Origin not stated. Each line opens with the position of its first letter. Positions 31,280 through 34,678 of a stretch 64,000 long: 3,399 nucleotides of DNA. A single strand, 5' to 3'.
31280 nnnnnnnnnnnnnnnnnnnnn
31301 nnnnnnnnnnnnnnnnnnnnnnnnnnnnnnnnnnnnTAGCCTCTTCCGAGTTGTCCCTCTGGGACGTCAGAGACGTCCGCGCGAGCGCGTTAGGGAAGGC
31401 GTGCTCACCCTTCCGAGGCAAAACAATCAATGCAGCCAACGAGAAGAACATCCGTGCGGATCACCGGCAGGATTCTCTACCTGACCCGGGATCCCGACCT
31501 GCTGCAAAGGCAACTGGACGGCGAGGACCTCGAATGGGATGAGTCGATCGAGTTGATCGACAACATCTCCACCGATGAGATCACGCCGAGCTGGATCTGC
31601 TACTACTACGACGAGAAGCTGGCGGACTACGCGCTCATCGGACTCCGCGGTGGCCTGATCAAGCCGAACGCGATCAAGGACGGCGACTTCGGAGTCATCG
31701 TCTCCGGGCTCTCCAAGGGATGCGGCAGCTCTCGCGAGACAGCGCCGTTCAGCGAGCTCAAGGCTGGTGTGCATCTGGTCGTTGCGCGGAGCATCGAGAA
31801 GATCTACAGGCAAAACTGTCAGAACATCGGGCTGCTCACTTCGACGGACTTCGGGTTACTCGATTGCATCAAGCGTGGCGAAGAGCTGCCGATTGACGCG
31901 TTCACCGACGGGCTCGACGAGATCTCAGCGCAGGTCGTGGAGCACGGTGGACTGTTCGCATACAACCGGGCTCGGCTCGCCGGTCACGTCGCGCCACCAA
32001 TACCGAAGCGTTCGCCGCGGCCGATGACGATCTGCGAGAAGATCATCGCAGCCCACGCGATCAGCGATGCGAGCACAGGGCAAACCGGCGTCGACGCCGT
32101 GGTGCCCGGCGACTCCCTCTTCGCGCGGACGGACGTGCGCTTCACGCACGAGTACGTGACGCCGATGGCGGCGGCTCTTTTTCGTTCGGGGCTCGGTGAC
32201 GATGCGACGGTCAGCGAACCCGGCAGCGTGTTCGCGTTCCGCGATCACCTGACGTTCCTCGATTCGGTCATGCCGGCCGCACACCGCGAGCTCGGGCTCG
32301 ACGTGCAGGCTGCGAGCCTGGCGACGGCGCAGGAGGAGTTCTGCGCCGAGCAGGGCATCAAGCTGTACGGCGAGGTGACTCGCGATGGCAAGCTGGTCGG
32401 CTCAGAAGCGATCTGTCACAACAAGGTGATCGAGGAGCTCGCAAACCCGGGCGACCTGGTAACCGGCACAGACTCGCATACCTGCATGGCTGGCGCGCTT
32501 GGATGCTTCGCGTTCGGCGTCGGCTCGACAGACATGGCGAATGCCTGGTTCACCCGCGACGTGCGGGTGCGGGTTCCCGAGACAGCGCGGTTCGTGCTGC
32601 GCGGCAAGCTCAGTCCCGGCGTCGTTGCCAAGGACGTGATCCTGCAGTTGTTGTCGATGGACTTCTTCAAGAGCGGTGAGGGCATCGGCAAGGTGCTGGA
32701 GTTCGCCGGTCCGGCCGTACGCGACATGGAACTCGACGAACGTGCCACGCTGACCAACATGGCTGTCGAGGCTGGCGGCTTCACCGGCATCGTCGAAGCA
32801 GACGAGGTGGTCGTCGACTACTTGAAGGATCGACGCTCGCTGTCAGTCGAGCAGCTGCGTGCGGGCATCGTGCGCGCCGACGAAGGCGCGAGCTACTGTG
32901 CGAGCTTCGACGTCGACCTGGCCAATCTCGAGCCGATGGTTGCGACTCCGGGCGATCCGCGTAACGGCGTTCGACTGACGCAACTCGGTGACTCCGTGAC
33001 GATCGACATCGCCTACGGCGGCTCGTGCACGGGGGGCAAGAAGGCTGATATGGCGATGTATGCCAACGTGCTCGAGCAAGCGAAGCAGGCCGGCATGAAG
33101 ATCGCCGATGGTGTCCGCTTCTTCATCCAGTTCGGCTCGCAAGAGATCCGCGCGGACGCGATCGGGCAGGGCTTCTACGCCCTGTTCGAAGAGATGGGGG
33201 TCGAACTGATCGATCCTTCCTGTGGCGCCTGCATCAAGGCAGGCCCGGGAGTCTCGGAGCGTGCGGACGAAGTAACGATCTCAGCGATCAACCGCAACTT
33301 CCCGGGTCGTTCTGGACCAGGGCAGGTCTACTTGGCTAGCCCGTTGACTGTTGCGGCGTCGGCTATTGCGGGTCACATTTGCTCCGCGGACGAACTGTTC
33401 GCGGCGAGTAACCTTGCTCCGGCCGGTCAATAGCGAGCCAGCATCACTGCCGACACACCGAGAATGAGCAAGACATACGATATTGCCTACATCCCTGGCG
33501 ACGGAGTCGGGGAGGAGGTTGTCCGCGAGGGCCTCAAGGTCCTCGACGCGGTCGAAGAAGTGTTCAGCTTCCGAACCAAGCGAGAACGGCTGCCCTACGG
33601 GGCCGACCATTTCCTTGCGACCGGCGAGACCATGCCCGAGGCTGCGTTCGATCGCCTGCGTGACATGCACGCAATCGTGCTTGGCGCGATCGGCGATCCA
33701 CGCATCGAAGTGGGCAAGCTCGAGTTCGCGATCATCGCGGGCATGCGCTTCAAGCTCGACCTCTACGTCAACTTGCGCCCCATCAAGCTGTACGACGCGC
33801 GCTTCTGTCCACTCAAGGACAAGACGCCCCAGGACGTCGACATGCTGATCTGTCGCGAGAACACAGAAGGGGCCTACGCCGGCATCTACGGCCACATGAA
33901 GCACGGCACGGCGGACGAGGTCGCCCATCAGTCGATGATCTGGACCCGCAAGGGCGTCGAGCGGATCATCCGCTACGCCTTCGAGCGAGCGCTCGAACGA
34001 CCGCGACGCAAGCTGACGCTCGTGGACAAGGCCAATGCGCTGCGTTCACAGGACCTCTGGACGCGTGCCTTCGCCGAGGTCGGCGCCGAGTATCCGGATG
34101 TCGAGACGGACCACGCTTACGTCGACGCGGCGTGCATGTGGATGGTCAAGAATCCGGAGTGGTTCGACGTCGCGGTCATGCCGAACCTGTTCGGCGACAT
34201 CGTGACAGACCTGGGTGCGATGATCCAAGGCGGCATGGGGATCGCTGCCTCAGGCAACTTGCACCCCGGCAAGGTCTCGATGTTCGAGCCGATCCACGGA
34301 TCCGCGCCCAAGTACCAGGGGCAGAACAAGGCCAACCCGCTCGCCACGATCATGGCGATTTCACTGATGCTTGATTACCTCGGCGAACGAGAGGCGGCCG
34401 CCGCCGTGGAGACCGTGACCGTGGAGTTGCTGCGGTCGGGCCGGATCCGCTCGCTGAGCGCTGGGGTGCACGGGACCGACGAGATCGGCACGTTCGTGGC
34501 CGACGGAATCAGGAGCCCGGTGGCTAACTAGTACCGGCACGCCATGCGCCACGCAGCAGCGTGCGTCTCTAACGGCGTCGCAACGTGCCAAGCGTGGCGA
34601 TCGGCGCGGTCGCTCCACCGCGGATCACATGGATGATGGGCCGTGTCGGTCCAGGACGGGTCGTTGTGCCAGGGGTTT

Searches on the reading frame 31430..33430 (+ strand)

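Call 24: search_protein_families(library=pfam, proteins=[window:31430-33430:+], max_evalue=0.0001)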
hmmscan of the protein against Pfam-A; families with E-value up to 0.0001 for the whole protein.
window:31430-33430:+ (667 aa): 2 families
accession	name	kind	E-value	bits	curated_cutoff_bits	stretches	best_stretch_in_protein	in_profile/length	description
PF00330.25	Aconitase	-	7.4e-91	305.9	28.7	1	230-648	17-463/463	Aconitase family (aconitate hydratase)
PF00694.25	Aconitase_C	-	3.7e-09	37.5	22.8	1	89-137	77-125/131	Aconitase C-terminal domain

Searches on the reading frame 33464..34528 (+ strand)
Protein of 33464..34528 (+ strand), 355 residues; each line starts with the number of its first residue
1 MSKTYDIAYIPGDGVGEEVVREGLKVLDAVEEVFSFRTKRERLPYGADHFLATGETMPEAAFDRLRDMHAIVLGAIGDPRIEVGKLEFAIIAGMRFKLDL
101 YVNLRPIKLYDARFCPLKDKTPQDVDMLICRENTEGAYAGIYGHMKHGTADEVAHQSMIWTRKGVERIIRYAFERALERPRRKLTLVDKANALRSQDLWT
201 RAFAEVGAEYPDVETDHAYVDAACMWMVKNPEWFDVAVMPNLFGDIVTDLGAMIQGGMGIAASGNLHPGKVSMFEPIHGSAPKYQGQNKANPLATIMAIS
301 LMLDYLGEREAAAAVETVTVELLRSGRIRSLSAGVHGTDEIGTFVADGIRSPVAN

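Call 24: search_protein_families(library=pfam, proteins=[window:33464-34528:+], max_evalue=0.0001)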
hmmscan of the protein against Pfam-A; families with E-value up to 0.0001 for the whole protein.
window:33464-34528:+ (355 aa): 1 family
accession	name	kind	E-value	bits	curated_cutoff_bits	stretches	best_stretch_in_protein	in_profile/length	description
PF00180.25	Iso_dh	-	5.5e-94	315.7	27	1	7-326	2-326/348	Isocitrate/isopropylmalate dehydrogenase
